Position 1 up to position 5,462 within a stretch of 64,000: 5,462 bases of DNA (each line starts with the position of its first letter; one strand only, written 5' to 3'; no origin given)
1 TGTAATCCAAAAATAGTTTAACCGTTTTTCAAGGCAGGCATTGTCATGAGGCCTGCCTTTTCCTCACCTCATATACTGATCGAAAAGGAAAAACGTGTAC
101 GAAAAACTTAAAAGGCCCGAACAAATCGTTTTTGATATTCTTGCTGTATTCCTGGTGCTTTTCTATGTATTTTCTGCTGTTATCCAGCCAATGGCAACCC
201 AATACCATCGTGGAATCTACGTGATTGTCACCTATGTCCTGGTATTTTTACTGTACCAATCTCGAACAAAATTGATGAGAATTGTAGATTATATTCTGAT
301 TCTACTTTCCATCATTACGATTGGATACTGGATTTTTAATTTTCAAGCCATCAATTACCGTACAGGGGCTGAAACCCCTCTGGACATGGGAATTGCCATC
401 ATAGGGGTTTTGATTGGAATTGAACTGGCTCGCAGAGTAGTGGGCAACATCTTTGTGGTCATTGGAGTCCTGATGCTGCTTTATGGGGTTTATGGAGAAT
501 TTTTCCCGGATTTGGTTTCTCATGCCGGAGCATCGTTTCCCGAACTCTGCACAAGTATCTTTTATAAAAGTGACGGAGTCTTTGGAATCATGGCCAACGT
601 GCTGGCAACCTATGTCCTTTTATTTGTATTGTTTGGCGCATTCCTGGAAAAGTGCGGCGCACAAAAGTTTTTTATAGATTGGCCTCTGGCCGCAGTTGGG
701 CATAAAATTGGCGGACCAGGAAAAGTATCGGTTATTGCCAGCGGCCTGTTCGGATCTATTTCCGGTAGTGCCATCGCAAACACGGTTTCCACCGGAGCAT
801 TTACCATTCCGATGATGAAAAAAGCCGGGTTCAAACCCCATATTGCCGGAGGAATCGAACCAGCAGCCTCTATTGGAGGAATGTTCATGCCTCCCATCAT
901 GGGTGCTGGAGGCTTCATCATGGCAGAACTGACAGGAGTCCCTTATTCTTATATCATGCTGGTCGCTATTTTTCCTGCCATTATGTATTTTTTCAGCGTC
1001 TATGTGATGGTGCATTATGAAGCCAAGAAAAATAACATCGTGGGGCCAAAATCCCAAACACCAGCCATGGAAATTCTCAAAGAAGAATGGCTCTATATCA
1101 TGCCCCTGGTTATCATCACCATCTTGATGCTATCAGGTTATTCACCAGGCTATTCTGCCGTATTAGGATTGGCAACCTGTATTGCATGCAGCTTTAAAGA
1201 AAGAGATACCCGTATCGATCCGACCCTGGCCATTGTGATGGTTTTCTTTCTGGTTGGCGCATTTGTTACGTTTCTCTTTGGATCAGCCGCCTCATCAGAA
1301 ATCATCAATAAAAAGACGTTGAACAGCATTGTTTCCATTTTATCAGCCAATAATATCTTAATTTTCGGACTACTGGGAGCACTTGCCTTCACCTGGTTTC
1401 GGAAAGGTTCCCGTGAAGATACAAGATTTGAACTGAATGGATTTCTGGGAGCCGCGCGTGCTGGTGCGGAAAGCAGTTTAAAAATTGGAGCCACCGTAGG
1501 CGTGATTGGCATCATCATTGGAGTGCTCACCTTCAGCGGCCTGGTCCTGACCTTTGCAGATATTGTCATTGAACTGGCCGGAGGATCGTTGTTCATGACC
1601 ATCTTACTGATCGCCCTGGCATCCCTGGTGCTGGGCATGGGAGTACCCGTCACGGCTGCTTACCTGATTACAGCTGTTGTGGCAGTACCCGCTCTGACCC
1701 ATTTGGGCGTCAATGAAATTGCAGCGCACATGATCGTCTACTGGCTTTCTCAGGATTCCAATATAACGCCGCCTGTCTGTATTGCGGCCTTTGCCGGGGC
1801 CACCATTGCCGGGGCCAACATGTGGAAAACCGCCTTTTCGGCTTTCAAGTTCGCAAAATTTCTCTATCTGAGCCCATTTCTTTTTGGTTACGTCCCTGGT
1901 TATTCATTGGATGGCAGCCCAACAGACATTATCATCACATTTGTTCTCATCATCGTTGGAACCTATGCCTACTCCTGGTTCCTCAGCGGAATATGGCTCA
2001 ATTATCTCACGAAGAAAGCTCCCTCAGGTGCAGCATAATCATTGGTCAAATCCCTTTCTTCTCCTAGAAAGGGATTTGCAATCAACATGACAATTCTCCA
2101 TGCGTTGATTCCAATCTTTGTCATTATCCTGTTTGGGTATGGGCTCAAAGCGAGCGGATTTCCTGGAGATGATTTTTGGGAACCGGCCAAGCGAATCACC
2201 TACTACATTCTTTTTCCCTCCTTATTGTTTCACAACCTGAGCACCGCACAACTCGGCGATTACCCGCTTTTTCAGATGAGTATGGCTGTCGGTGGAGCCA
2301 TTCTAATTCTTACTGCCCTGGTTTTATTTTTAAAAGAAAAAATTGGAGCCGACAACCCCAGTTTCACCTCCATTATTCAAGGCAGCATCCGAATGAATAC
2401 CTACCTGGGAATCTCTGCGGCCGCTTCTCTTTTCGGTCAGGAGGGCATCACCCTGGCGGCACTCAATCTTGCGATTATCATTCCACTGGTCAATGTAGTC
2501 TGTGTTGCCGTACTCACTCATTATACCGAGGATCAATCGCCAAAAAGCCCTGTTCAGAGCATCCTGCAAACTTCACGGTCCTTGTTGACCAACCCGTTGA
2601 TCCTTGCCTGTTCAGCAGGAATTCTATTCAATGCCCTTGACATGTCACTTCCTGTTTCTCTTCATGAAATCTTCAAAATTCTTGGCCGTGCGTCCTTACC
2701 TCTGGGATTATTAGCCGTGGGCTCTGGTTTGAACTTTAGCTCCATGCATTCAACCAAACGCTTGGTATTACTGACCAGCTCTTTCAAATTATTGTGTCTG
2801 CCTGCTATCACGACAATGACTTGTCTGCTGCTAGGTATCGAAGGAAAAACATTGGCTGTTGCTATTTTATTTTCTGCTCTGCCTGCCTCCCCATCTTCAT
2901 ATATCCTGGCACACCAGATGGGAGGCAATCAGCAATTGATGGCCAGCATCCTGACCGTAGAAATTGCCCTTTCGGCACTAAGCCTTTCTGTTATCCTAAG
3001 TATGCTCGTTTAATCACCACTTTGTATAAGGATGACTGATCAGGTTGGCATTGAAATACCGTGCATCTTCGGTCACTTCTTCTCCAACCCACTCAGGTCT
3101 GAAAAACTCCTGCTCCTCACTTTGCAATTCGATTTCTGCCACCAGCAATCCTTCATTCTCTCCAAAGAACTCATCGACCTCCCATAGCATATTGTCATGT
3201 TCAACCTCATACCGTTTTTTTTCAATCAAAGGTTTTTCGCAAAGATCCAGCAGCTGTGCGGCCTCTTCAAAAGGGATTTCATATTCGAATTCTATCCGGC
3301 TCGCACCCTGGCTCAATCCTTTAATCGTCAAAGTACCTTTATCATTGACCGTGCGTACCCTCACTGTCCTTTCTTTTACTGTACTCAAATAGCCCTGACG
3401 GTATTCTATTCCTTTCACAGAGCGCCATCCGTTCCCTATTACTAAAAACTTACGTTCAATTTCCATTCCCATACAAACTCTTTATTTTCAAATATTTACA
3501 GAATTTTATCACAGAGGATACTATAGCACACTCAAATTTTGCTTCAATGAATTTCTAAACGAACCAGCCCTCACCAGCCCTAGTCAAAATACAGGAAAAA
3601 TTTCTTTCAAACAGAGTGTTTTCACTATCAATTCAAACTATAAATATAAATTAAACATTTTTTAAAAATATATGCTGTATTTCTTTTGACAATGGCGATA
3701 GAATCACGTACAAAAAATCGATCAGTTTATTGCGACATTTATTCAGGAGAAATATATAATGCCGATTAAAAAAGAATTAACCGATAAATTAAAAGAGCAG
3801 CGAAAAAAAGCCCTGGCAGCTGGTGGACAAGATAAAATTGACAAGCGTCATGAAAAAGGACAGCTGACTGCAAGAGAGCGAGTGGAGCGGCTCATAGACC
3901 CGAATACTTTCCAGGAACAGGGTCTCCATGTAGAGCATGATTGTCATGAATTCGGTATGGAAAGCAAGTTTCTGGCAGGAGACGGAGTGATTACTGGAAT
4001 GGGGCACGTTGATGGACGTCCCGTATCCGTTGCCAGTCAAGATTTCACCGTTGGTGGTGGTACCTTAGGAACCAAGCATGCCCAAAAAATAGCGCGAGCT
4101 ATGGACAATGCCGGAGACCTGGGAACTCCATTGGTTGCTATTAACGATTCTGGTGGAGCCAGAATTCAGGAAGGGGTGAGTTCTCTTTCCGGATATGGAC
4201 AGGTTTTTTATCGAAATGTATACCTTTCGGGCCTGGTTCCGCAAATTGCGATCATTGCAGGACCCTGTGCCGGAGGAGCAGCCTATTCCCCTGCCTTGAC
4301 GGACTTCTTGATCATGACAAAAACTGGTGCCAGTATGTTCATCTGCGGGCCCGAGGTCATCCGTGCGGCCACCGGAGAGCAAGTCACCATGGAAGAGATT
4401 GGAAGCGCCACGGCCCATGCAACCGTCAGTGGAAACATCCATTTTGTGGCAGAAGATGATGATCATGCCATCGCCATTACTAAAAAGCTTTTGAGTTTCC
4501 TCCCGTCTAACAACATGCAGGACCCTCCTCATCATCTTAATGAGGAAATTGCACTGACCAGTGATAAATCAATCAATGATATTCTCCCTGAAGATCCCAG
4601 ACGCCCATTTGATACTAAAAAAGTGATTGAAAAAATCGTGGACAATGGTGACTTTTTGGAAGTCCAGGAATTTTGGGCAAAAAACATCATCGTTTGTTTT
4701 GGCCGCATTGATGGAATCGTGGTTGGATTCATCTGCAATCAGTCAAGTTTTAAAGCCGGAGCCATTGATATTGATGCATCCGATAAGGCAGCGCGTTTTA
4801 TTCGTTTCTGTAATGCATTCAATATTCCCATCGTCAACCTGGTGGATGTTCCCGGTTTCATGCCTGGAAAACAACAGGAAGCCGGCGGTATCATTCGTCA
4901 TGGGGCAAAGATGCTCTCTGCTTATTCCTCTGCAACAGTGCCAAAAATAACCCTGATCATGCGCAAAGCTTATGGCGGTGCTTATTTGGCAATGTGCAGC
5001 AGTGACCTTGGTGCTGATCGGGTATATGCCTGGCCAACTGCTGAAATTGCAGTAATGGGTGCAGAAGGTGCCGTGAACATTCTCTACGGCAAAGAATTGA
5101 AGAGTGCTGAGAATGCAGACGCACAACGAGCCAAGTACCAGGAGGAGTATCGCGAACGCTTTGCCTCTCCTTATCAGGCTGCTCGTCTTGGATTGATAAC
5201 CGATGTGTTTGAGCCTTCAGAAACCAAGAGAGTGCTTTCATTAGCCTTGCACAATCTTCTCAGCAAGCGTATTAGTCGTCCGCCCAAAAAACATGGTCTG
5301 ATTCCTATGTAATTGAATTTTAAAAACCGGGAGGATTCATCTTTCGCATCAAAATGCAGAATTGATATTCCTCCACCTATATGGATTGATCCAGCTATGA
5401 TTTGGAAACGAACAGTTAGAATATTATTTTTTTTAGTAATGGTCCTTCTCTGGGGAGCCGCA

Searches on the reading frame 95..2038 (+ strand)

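Call 35: search_protein_families(library=ncbifam, proteins=[window:95-2038:+], max_evalue=1e-25)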
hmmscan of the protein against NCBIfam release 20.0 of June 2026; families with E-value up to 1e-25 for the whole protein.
window:95-2038:+ (647 aa): 1 family
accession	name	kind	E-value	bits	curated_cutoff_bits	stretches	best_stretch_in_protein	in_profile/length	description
TIGR02123.1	TRAP_fused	subfamily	8e-167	556.6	320.65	1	12-636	4-569/615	TRAP transporter fused permease subunit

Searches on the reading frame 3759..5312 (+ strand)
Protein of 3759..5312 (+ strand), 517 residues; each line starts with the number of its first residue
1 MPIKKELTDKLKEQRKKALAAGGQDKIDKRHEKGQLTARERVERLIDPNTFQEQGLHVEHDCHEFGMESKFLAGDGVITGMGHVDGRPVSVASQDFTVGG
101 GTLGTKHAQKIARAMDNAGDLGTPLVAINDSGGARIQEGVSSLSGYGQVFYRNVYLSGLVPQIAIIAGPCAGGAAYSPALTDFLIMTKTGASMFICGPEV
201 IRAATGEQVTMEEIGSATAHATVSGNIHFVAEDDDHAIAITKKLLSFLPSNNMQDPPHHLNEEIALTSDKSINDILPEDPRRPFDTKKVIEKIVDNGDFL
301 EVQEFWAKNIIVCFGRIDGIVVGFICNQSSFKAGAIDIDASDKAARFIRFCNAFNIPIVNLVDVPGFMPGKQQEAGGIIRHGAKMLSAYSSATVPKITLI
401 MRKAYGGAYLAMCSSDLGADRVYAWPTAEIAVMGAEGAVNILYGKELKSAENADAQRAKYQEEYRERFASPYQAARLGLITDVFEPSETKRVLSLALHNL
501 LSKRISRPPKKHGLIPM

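Call 35: search_protein_families(library=ncbifam, proteins=[window:3759-5312:+], max_evalue=1e-25)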
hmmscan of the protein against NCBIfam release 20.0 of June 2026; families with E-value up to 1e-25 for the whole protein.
window:3759-5312:+ (517 aa): 1 family
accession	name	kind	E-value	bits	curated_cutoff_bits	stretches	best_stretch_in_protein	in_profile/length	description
TIGR01117.1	mmdA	subfamily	1.3e-223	743.5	998.8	1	8-517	3-512/512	methylmalonyl-CoA decarboxylase subunit alpha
